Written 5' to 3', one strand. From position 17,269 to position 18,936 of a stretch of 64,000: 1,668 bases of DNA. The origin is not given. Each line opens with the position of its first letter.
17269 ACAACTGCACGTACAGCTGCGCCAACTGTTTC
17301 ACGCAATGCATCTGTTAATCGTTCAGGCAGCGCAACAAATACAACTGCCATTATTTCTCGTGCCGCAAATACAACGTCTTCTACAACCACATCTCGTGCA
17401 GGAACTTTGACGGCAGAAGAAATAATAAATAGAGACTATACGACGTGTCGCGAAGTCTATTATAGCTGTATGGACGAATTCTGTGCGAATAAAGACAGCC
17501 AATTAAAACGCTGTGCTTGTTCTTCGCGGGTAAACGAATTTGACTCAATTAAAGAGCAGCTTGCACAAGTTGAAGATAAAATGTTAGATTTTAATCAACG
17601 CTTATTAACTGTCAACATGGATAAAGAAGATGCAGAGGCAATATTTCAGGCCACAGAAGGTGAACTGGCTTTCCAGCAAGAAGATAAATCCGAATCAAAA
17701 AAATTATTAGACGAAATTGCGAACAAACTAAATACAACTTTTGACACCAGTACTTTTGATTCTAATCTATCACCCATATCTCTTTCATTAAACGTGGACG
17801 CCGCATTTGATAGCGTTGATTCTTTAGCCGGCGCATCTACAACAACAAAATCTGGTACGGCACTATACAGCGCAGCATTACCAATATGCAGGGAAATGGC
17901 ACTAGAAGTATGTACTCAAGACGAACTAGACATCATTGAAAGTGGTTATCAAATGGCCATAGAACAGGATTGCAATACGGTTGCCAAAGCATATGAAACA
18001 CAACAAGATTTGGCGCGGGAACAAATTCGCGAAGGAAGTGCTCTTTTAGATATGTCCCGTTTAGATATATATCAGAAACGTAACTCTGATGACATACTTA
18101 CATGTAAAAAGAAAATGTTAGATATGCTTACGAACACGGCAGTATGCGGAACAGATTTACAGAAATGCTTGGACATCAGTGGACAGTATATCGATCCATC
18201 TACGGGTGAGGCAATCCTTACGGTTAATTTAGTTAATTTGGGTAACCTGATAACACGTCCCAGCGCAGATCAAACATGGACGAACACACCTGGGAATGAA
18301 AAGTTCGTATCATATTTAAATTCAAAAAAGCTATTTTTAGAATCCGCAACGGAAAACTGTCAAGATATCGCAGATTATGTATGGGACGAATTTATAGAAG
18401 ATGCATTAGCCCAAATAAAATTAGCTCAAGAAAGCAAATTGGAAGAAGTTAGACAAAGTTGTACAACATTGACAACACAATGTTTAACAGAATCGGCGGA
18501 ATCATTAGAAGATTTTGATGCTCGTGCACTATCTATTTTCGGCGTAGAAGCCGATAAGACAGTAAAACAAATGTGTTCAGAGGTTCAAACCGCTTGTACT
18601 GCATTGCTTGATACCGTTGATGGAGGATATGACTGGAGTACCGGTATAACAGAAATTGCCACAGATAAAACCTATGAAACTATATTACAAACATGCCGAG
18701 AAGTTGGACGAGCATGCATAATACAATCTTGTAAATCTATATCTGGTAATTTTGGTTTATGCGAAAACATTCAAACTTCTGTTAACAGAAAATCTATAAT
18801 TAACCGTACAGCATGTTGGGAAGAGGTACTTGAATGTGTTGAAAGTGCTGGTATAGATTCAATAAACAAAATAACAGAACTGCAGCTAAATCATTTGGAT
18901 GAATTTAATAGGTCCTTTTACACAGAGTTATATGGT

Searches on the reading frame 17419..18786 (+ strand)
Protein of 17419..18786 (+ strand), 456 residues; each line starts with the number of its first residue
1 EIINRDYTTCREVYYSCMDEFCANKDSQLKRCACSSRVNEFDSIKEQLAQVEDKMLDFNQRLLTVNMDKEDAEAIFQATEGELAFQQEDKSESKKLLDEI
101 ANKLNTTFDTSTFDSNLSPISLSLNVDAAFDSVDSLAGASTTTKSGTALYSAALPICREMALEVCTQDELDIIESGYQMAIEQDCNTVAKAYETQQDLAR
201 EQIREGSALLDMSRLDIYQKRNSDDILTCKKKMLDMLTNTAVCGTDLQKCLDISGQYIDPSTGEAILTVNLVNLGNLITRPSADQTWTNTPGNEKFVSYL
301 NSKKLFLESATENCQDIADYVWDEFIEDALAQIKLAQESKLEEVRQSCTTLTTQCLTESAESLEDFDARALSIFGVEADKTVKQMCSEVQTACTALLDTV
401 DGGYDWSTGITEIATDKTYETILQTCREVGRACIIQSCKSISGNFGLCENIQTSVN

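Call 12: search_solved_structures(query=A2, max_evalue=10)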
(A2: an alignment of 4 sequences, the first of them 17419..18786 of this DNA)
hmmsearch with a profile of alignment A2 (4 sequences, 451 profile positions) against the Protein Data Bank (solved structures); distinct sequences matched with E-value up to 10: 8.
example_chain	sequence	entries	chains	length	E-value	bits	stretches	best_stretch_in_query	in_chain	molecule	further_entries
1ow4_A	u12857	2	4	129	0.061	15.5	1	343-443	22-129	pheromone binding protein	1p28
1org_A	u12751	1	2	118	0.074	15.2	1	345-443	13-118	pheromone binding protein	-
3l2b_A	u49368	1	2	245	0.33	13.1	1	41-128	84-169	Probable manganase-dependent inorganic pyrophosphatase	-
3l31_A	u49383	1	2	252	0.35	13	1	41-128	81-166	Probable manganase-dependent inorganic pyrophosphatase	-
9i3p_B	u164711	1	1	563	0.98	11.5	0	365-418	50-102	Protein THEMIS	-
9iaz_B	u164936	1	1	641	1.4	11.1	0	365-418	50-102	Protein THEMIS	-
9uou_B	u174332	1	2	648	1.4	11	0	365-418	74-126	Protein THEMIS,Growth factor receptor-bound protein 2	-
2mus_A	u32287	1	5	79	2.7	10.1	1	56-95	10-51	Heterokaryon incompatibility protein s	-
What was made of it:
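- Tried and rejected: Solved structures by sequence: a profile of the core against PDB sequences gave a best E of 0.06, to insect pheromone-binding proteins, which is not credible (call 12).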

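Call 14: find_related_loci(query=A2, collection=genome_contigs, flank=8000)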
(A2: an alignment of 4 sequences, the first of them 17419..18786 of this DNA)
Query A2 (456 aa) in genome_contigs; peptide patterns used: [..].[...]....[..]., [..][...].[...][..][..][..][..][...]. (x = any residue, [..] = any of these).
598 stretches matched a pattern (row limit reached: there are more); 545 encode a relative of the query (tblastn E <= 1e-3); the best 80 are kept; 80 distinct loci.
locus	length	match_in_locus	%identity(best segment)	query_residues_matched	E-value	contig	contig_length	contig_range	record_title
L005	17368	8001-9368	91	1-456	0e+0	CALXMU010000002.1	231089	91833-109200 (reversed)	MAG: uncultured Alphaproteobacteria bacterium isolate BRZ_MD__bin57 genome assembly, contig: BRZ_MD__NODE_45_length_2310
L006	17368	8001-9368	90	1-456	0e+0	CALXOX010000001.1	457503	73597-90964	MAG: uncultured Alphaproteobacteria bacterium isolate BRZ_MD__bin1 genome assembly, contig: BRZ_MD__NODE_4_length_457503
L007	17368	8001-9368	89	1-456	0e+0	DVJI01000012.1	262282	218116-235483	MAG TPA_asm: Candidatus Enterousia intestinigallinarum isolate ChiGjej3B3-5194 ChiGjej3B3M5__C728095_L262282_SRR6323341,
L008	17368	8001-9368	86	1-456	0e+0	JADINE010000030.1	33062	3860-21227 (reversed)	MAG: Candidatus Enterousia excrementavium isolate B1-16210 B1M03__C265001_L33062_SRR9113712, whole genome shotgun sequen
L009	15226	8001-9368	89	1-456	0e+0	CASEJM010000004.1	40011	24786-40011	uncultured proteobacterium isolate Batch3_idba_bin.193 genome assembly, contig: Batch3_idba_bin.193.fa_k87_1139185, whol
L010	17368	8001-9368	87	1-456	0e+0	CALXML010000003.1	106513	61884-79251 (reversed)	MAG: uncultured Alphaproteobacteria bacterium isolate BRZ_KL__bin36 genome assembly, contig: BRZ_KL__NODE_141_length_106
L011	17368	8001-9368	86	1-456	0e+0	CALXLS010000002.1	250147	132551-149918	MAG: uncultured Alphaproteobacteria bacterium isolate BRZ_DL__bin85 genome assembly, contig: BRZ_DL__NODE_35_length_2501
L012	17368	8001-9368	85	1-456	0e+0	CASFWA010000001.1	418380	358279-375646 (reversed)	uncultured proteobacterium isolate A86_L4_360360_idba_bin.28 genome assembly, contig: A86_L4_360360_idba_bin.28.fa_scaff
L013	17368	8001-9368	86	1-456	0e+0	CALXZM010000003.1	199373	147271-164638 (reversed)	MAG: uncultured Alphaproteobacteria bacterium isolate BRZ_LB__bin18 genome assembly, contig: BRZ_LB__NODE_51_length_1993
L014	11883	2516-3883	90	1-456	0e+0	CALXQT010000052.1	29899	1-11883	MAG: uncultured Alphaproteobacteria bacterium isolate E20__bin73 genome assembly, contig: E20__k127_5684341, whole genom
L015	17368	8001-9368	88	1-456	0e+0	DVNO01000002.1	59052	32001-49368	MAG TPA_asm: Candidatus Enterousia avicola isolate CHK136-897 CHK136__C18508_L59052_ERR2241905, whole genome shotgun seq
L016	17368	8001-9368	86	1-456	0e+0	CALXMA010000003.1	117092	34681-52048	MAG: uncultured Alphaproteobacteria bacterium isolate BRZ_IT__bin13 genome assembly, contig: BRZ_IT__NODE_117_length_117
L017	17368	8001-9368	86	1-456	0e+0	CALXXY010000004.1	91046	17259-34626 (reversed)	MAG: uncultured Alphaproteobacteria bacterium isolate BRZ_PP__bin55 genome assembly, contig: BRZ_PP__NODE_364_length_910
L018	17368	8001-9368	83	1-456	0e+0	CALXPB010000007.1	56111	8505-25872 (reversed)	MAG: uncultured Alphaproteobacteria bacterium isolate BRZ_R__bin77 genome assembly, contig: BRZ_R__NODE_869_length_56111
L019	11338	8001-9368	83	1-456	0e+0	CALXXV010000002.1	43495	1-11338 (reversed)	MAG: uncultured Alphaproteobacteria bacterium isolate E08__bin46 genome assembly, contig: E08__k127_7808958, whole genom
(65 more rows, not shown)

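Call 20: search_protein_representatives(alignment_id=A2)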
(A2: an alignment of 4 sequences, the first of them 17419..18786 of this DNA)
Query: 4 sequences, 451 profile positions. Proteins with E-value up to 0.001 (for the whole library): 861; up to 1e-10: 706; up to 1e-30: 545. The best 150 are listed.
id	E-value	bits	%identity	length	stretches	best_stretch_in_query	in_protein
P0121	2.3e-166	570.7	-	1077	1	1-448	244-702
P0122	2.9e-151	520.9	-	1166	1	1-436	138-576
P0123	5.5e-151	520.0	-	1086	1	3-444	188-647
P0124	1.2e-150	518.9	-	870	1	1-436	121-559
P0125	2.5e-148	511.2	-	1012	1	1-444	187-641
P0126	7.4e-147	506.4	-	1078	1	4-444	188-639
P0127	2.6e-144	498.0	-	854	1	2-451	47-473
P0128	6.1e-144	496.8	-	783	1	1-444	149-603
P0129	2.7e-143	494.6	-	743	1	1-436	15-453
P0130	1.0e-141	489.4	-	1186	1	1-442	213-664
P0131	1.8e-141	488.7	-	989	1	1-444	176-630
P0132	1.1e-139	482.7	-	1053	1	3-447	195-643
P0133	2.2e-139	481.8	-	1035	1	5-444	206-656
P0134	2.7e-139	481.5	-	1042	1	4-444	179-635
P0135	3.3e-139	481.2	-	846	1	1-431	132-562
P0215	2.0e-95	336.9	-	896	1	2-451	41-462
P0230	5.1e-90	319.1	-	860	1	2-396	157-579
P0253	1.1e-83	298.1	-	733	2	8-248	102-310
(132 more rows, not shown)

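Call 25: find_encoding_contigs(protein=P0230, flank=10000, max_places=3)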
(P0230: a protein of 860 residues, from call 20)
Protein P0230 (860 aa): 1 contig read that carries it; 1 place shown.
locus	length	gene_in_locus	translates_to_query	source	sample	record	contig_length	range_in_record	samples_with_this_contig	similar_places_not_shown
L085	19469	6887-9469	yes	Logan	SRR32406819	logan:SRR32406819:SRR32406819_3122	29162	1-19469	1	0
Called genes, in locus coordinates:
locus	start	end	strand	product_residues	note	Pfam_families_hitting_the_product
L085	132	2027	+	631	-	PF00012:HSP70, PF06723:MreB_Mbl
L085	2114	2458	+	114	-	PF09923:DUF2155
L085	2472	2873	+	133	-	-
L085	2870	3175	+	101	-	-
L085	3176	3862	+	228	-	PF07313:AmiA-like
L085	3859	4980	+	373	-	PF00814:TsaD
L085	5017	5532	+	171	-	-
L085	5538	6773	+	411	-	PF13742:tRNA_anti_2, PF01336:tRNA_anti-codon, PF02601:Exonuc_VII_L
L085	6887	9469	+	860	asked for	-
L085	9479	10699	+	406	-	-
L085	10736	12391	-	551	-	PF02463:SMC_N, PF13476:AAA_23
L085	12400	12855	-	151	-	-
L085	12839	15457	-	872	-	PF00580:UvrD-helicase, PF13245:AAA_19, PF13361:UvrD_C, PF13538:UvrD_C_2 (faint)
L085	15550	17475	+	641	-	-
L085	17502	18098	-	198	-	-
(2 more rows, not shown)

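Call 39: find_encoding_contigs(protein=P0253, flank=10000, max_places=2)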
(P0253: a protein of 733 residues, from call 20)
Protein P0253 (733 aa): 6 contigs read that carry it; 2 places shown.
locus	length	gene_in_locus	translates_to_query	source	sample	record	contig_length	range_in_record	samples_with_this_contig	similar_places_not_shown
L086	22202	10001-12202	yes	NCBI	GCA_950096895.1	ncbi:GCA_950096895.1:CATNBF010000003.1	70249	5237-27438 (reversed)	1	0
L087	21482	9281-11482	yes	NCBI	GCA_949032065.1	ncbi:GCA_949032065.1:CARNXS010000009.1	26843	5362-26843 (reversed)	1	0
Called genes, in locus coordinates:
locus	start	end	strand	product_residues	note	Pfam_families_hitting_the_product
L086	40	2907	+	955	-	-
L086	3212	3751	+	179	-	PF06941:NT5C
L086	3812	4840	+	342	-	PF01193:RNA_pol_L, PF01000:RNA_pol_A_bac, PF03118:RNA_pol_A_CTD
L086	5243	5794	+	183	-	PF01196:Ribosomal_L17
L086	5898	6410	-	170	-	-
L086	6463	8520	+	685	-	-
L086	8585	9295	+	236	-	-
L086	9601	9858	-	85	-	PF01176:eIF-1a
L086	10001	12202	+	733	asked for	-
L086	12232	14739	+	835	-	-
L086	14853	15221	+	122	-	PF04076:BOF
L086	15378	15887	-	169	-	-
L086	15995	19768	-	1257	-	-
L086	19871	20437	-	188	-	-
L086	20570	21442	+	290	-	-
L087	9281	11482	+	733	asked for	-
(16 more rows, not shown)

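Call 40: find_encoding_contigs(protein=P0215, flank=10000, max_places=2)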
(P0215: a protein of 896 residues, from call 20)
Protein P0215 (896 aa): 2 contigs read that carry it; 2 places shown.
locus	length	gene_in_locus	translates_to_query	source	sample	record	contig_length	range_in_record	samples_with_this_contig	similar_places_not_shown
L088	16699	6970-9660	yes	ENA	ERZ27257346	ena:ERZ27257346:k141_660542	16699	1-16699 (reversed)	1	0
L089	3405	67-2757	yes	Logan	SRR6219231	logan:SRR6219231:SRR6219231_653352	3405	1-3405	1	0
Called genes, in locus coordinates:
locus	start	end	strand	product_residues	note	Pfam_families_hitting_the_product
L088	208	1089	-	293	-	-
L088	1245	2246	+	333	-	PF00389:2-Hacid_dh, PF02826:2-Hacid_dh_C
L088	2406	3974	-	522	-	PF00206:Lyase_1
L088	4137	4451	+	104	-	PF03840:SecG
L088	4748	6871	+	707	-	-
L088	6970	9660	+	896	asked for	-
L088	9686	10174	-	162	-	-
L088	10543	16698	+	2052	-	?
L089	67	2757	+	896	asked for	-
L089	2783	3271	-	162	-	-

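Call 82: find_homologous_proteins(query=P0230, max_evalue=0.00001)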
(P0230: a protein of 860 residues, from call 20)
Query P0230 (860 aa): 918 proteins with E <= 0.00001 among 8000 candidates; the best 120 are listed.
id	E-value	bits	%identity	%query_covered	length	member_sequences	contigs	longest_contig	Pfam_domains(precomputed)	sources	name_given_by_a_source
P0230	0.0e+0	1929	100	100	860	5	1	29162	-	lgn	-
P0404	0.0e+0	1510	79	100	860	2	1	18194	-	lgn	-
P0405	0.0e+0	1324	69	100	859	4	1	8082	-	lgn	-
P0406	0.0e+0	1305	68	98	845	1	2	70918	-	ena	-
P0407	0.0e+0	1160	63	100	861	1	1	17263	-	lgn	-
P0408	0.0e+0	1148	63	100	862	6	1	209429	-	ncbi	-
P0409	0.0e+0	1147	63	100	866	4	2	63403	-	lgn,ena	-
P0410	0.0e+0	1146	63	100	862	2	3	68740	-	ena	-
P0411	5.5e-283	960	67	76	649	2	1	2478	-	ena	-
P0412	1.2e-235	803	50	97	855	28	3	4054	-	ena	-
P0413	4.2e-232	791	49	100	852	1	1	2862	-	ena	-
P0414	4.5e-231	788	50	97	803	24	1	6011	-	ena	-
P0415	1.6e-228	779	49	97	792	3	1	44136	-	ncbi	-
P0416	4.0e-228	778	50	97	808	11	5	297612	-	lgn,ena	-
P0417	6.5e-227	774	48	98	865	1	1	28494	-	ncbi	-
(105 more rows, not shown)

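Call 89: search_protein_families(library=pfam, alignment_id=A5, max_evalue=0.001)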
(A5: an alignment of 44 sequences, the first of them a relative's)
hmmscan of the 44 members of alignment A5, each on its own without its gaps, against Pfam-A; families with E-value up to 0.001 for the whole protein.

A. member 1, P0122 (1166 aa): 1 family
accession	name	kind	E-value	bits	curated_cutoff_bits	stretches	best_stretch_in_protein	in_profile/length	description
PF24634.1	DUF7631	-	0.00025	21.9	27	0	827-841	3-17/50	Domain of unknown function (DUF7631)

B. families by the number of members that match (of 44 scanned): 3 families
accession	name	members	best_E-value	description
PF07699.19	Ephrin_rec_like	1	1.9e-08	Tyrosine-protein kinase ephrin type A/B receptor-like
PF09479.16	Flg_new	1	3.8e-06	Listeria-Bacteroides repeat domain (List_Bact_rpt)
PF24634.1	DUF7631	1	0.00025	Domain of unknown function (DUF7631)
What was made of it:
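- On Ephrin_rec_like / furin-like Cys-rich repeats (C-terminal head of M4): One of 44 long family members has Ephrin_rec_like at 1.9e-8 (call 89).
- A few family members carry C-terminal Ephrin_rec_like or Flg_new modules, which are typical of extracellular proteins (call 89). Rare fusions to Ephrin_rec_like or Flg_new modules occur (call 89). The fast-evolving heads of M1 and M4, and the extracellular-type modules in a few members (call 89), are unexpected for a purely periplasmic housekeeping factor.
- Tried and rejected: It was repeated on 44 long members (call 89).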
